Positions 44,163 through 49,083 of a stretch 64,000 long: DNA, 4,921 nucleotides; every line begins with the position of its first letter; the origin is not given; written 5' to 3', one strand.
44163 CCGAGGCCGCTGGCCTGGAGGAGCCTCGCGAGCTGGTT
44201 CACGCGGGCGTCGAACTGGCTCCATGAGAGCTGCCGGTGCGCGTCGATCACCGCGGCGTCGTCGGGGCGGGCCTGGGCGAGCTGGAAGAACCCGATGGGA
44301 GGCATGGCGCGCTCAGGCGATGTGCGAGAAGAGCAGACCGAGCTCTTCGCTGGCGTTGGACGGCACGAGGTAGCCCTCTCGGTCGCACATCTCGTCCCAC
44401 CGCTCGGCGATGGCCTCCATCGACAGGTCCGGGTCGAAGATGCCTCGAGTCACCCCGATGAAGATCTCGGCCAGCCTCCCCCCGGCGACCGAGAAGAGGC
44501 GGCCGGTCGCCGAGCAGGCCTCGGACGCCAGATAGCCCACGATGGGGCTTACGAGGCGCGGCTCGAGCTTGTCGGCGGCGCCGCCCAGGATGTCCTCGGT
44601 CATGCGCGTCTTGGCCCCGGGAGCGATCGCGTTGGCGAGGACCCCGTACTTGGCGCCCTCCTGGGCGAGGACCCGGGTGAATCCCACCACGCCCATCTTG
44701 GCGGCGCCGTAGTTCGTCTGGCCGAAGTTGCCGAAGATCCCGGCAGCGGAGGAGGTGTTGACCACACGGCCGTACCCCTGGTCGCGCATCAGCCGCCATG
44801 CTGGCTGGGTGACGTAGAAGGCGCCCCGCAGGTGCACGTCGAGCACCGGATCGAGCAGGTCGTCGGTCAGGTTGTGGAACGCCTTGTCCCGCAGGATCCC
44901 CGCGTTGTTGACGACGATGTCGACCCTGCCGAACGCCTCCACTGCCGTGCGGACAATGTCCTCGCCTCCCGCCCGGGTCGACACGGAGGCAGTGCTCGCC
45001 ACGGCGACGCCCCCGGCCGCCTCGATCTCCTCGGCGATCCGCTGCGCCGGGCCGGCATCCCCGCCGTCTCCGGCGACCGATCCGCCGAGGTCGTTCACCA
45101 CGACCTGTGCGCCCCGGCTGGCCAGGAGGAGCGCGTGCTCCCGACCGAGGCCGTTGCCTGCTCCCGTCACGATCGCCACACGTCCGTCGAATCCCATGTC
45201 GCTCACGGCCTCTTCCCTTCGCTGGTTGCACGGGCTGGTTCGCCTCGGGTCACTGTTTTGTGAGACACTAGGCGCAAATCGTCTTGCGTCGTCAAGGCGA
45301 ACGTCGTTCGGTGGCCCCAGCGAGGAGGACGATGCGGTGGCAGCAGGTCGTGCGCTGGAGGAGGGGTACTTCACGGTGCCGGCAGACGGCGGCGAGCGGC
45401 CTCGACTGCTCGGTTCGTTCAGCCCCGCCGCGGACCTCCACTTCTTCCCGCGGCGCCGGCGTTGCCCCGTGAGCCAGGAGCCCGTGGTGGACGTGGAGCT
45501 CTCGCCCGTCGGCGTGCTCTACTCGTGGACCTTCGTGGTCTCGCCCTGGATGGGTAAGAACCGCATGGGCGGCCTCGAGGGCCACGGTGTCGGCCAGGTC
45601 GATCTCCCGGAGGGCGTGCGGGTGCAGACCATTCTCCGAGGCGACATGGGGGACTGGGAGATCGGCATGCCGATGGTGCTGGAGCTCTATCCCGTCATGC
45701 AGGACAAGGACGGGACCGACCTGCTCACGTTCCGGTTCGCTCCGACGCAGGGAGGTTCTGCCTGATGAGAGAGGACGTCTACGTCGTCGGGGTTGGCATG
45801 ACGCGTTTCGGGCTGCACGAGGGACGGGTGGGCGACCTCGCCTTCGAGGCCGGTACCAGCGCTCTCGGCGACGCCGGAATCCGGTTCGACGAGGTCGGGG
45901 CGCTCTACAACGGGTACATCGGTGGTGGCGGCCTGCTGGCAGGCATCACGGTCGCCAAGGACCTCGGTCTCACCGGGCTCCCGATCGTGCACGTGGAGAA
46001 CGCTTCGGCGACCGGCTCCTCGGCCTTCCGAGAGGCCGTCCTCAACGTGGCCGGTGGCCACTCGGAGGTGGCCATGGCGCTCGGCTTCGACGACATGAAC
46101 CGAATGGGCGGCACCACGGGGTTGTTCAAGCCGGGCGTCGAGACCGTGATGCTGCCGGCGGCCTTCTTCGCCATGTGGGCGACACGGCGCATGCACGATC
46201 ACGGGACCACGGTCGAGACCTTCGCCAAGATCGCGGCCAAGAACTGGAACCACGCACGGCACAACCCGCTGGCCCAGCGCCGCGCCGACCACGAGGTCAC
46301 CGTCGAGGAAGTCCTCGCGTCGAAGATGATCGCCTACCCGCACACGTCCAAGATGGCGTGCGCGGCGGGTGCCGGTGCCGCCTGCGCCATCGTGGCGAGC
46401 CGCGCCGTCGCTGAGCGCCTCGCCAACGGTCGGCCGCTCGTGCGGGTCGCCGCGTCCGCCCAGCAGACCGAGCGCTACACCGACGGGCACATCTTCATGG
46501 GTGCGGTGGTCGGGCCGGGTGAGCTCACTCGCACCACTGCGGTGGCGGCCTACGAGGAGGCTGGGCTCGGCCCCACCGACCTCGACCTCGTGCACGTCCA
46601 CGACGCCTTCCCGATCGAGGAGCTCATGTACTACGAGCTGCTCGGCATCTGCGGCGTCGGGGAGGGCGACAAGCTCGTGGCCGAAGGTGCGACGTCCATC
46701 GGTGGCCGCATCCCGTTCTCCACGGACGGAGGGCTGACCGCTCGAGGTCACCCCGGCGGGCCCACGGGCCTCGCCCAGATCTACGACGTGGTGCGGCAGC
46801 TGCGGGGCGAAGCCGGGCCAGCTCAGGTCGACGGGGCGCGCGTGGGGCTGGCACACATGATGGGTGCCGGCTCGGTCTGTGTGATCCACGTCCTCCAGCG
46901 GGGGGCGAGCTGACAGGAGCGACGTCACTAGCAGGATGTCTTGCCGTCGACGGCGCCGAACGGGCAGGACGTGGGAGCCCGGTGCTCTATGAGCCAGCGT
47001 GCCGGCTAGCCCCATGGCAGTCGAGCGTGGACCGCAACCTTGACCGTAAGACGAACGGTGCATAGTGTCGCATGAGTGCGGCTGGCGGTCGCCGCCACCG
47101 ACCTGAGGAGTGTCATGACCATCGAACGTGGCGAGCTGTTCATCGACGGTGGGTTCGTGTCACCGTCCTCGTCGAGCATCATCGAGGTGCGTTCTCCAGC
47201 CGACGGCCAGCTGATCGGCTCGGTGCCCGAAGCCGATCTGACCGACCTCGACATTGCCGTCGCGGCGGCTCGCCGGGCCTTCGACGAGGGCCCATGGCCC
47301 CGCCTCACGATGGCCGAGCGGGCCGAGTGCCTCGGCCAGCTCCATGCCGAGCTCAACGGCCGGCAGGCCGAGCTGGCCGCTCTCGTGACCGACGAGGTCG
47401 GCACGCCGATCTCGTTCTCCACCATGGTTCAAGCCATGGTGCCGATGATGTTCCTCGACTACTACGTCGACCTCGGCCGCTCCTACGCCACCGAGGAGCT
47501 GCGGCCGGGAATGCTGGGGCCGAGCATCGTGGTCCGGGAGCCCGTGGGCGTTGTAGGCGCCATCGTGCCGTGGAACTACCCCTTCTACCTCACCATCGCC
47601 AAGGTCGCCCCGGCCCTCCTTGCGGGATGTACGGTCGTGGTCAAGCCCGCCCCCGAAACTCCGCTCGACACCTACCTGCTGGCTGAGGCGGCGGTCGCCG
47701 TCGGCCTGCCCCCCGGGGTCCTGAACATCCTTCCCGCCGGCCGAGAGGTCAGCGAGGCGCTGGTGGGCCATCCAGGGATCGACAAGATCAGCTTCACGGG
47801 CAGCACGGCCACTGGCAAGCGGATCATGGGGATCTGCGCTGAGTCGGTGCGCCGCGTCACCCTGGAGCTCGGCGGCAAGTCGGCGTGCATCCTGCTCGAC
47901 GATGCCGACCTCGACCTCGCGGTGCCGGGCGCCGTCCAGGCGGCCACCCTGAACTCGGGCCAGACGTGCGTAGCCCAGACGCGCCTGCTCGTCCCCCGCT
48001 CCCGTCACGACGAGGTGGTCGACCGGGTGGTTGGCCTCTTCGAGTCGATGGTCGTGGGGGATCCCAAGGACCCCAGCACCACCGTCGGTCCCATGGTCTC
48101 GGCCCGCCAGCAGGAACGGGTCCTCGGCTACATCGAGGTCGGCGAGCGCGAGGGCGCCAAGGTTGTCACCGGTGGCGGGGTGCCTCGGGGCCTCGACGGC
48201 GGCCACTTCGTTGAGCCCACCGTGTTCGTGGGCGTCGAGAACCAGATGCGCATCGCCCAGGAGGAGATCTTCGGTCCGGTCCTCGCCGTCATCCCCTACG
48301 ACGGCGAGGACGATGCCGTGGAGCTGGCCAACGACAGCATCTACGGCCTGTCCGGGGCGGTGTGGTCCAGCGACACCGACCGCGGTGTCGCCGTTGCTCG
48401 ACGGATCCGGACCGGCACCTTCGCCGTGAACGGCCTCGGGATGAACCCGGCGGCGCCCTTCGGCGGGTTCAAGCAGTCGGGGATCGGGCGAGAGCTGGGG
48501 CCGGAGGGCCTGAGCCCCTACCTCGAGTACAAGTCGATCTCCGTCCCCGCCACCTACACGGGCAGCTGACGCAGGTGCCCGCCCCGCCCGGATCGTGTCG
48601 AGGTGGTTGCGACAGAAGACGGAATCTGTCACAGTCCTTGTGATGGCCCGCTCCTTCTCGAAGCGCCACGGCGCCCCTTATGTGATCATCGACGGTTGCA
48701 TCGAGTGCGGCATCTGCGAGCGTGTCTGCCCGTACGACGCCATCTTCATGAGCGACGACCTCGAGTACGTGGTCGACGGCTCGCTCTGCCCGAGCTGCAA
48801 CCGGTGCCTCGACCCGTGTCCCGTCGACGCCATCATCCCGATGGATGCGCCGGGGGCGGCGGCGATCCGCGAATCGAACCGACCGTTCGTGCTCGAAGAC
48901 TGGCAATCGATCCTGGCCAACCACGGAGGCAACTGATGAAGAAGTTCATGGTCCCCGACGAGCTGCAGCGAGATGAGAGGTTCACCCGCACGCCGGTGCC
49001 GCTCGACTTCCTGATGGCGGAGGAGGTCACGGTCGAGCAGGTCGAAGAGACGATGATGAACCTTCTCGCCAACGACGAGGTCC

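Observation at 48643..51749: Five-gene translationally coupled cassette: 2x[4Fe-4S] ferredoxin, DUF455-like di-iron protein, two orphan proteins and a hydrolase (candidate undescribed oxygenase system)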

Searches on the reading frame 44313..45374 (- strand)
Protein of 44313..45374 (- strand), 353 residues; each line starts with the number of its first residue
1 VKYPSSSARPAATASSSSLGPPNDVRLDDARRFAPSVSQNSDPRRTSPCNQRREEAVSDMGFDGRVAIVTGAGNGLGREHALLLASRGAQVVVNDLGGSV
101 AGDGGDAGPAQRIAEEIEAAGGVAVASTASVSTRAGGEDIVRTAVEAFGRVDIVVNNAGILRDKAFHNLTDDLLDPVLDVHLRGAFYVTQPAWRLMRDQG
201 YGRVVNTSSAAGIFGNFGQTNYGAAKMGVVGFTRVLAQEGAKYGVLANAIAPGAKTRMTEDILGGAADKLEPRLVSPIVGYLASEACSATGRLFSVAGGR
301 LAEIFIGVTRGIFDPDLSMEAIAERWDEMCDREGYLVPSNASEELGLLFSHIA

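Call 56: search_protein_families(library=pfam, proteins=[window:44313-45374:-], max_evalue=0.00001)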
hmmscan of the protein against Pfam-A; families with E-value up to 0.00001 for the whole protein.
window:44313-45374:- (353 aa): 3 families
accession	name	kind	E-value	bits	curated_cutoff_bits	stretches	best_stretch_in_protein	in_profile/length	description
PF00106.31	adh_short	-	9.1e-45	153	26.6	1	65-261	1-189/195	short chain dehydrogenase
PF13561.12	adh_short_C2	-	5.4e-34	118.2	27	1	71-264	1-186/236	Enoyl-(Acyl carrier protein) reductase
PF08659.16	KR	-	7.5e-18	65.5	22.6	1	68-242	4-169/180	KR domain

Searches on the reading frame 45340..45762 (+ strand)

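Call 56: search_protein_families(library=pfam, proteins=[window:45340-45762:+], max_evalue=0.00001)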
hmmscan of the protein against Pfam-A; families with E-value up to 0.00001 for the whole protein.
window:45340-45762:+ (141 aa): 1 family
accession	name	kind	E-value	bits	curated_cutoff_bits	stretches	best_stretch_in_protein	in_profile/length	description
PF01796.24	OB_ChsH2_C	-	1.8e-06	28.2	27.1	1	52-113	2-61/65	ChsH2, C-terminal OB-fold domain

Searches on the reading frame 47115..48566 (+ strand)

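Call 3: search_protein_families(library=pfam, proteins=[window:47115-48566:+], max_evalue=1)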
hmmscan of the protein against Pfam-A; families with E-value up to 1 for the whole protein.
window:47115-48566:+ (484 aa): 1 family
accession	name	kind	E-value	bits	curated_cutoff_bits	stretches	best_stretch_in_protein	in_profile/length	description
PF00171.27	Aldedh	-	1.8e-159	531.7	23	1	15-475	2-461/461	Aldehyde dehydrogenase family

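Call 4: search_protein_families(library=ncbifam, proteins=[window:47115-48566:+], max_evalue=1)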
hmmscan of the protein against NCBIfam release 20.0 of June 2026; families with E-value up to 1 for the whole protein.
window:47115-48566:+ (484 aa): 43 families (the best 25 are shown)
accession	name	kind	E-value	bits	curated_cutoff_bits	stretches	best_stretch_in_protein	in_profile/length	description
TIGR04284.1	aldehy_Rv0768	hypoth_equivalog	5.5e-146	487.3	775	1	7-477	2-478/480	aldehyde dehydrogenase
TIGR01804.1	BADH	equivalog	6.7e-131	437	668.6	1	9-473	1-467/467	betaine-aldehyde dehydrogenase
NF045735.1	PaDhStyDPseudo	equivalog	6.6e-128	427.4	850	1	6-477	3-481/483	phenylacetaldehyde dehydrogenase StyD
NF045736.1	PaDhStyDRhodo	equivalog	5e-126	421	800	1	6-477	3-477/479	phenylacetaldehyde dehydrogenase StyD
NF009725.0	PRK13252.1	equivalog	7.8e-124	413.8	593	1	4-477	5-479/488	betaine-aldehyde dehydrogenase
NF010000.0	PRK13473.1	subfamily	8.4e-122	407.2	615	1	7-476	4-471/475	aminobutyraldehyde dehydrogenase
TIGR02299.1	HpaE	equivalog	1e-118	397.1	638.35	1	8-479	3-478/488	5-carboxymethyl-2-hydroxymuconate semialdehyde dehydrogenase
TIGR03216.1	OH_muco_semi_DH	equivalog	1.6e-117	393.1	693.25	1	9-477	4-479/481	2-hydroxymuconic semialdehyde dehydrogenase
NF006916.0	PRK09407.1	equivalog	3.2e-108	362.6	521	1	19-477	32-492/526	succinic semialdehyde dehydrogenase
TIGR01780.1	SSADH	subfamily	9.7e-108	360.9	646.35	1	25-473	1-448/448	succinate-semialdehyde dehydrogenase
NF050026.1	AcaldDHExaC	equivalog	5.9e-105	351.8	900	1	5-477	15-493/503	acetaldehyde dehydrogenase ExaC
NF007497.0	PRK10090.1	equivalog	1.1e-100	337.7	500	1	6-474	7-474/480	aldehyde dehydrogenase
NF007352.0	PRK09847.1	equivalog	3.1e-97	326.1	850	1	6-476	20-490/495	aldehyde dehydrogenase PuuC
NF052305.1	DioxValDhHalo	equivalog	7.8e-97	325.1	750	1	7-474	6-478/483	2,5-dioxovalerate dehydrogenase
NF042993.1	AlphKGSA_gudD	equivalog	6.5e-96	322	770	1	9-465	7-468/481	alpha-ketoglutaric semialdehyde dehydrogenase GucD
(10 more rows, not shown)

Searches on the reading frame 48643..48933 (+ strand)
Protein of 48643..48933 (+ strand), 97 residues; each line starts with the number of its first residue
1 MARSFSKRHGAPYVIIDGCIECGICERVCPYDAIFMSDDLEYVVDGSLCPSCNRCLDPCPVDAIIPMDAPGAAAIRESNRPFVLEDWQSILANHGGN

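Call 3: search_protein_families(library=pfam, proteins=[window:48643-48933:+], max_evalue=1)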
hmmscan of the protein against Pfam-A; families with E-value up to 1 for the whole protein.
window:48643-48933:+ (97 aa): 16 families
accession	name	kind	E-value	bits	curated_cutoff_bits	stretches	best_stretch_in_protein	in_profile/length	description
PF13187.11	Fer4_9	-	2.1e-11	44.1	27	3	19-64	2-52/52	4Fe-4S dicluster domain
PF00037.32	Fer4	-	4.3e-11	42.6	21.1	2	13-34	2-23/24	4Fe-4S binding domain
PF14697.11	Fer4_21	-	1.7e-10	41.3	35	1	17-65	6-57/59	4Fe-4S dicluster domain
PF13484.11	Fer4_16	-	6.7e-09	36.8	30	2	49-67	2-20/66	4Fe-4S double cluster binding domain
PF12838.12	Fer4_7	-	1.2e-08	35.7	27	1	19-63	2-52/52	4Fe-4S dicluster domain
PF12837.12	Fer4_6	-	2.8e-07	30.6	25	2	19-34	9-24/24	4Fe-4S binding domain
PF25160.1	LdpA_Fe-S-bd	-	2.3e-06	27.7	27.6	2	25-64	9-43/49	LdpA Fe-S cluster-binding domain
PF13237.11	Fer4_10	-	2.7e-06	27.6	25.5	2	43-67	3-22/53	4Fe-4S dicluster domain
PF13534.11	Fer4_17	-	3.9e-06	27.8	22.2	1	16-32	43-59/61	4Fe-4S dicluster domain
PF12797.12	Fer4_2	-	1.2e-05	25.3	24.5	1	11-31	2-22/22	4Fe-4S binding domain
PF12798.12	Fer4_3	-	3.2e-05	24.9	27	1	19-33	1-15/15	4Fe-4S binding domain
PF13183.11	Fer4_8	-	7.6e-05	23.6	27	1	17-31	3-17/68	4Fe-4S dicluster domain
PF12800.12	Fer4_4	-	0.00071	20.2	24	1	17-32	2-17/17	4Fe-4S binding domain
PF17179.9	Fer4_22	-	0.028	15.7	27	1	19-33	2-16/95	4Fe-4S dicluster domain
PF13459.11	Fer4_15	-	0.059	14.5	22.4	1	43-79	2-36/66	4Fe-4S single cluster domain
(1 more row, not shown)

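Call 4: search_protein_families(library=ncbifam, proteins=[window:48643-48933:+], max_evalue=1)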
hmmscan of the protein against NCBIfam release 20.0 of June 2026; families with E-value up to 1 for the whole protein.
window:48643-48933:+ (97 aa): 106 families (the best 25 are shown)
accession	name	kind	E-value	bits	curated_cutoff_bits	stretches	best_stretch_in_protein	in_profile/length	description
NF058577.1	FdxA_fam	equivalog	5.9e-13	48.8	65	1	13-63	3-52/52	4Fe-4S ferredoxin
TIGR01944.1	rnfB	subfamily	7.1e-12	45.3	68.7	1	12-70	108-166/190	RnfABCDGE type electron transport complex subunit B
NF038196.1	ferrodoxin_EFR1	subfamily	2.1e-11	44.3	75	1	9-64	176-229/242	EFR1 family ferrodoxin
NF005504.0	PRK07118.1-3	equivalog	3.5e-11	43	437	1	17-73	219-274/293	Fe-S cluster domain-containing protein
NF040770.1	hetero_SS_HdrA2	exception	3.1e-10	38.8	1100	1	12-65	572-624/777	CoB-CoM heterodisulfide reductase HdrA2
TIGR03224.1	benzo_boxA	equivalog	4.6e-10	39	459.2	1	18-64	11-56/411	benzoyl-CoA 2,3-epoxidase subunit BoxA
TIGR01971.1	NuoI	subfamily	6.2e-10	38.7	113.05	2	13-42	77-106/121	NADH-quinone oxidoreductase, chain I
NF042909.1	FMH_DH_FwdF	exception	7.1e-10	38.5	375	1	8-65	216-275/336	tungsten-dependent formylmethanofuran dehydrogenase subunit FwdF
NF005505.0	PRK07118.1-4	equivalog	3.1e-09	36.7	378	1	18-64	142-188/265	Fe-S cluster domain-containing protein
NF041836.1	rnfB_Methano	equivalog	4.2e-09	36.2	445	1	14-64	213-262/265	Rnf electron transport complex subunit RnfB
NF003475.0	PRK05113.1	equivalog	7.1e-09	35.8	203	1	13-64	109-160/190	electron transport complex subunit RsxB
NF005415.0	PRK06991.1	equivalog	7.1e-09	35.7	281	1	17-65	85-133/284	electron transport complex subunit RsxB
NF040864.1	HgcB_ferredoxin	equivalog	1.6e-08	34.3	99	1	17-72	14-69/93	mercury methylation ferredoxin HgcB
TIGR02179.1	PorD_KorD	subfamily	1.9e-08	34.3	60.05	1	8-64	16-72/78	2-oxoacid:acceptor oxidoreductase, delta subunit, pyruvate/2-ketoisovalerate family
NF006446.0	PRK08764.1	equivalog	3e-08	33.7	220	1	11-64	80-133/139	Rnf electron transport complex subunit RnfB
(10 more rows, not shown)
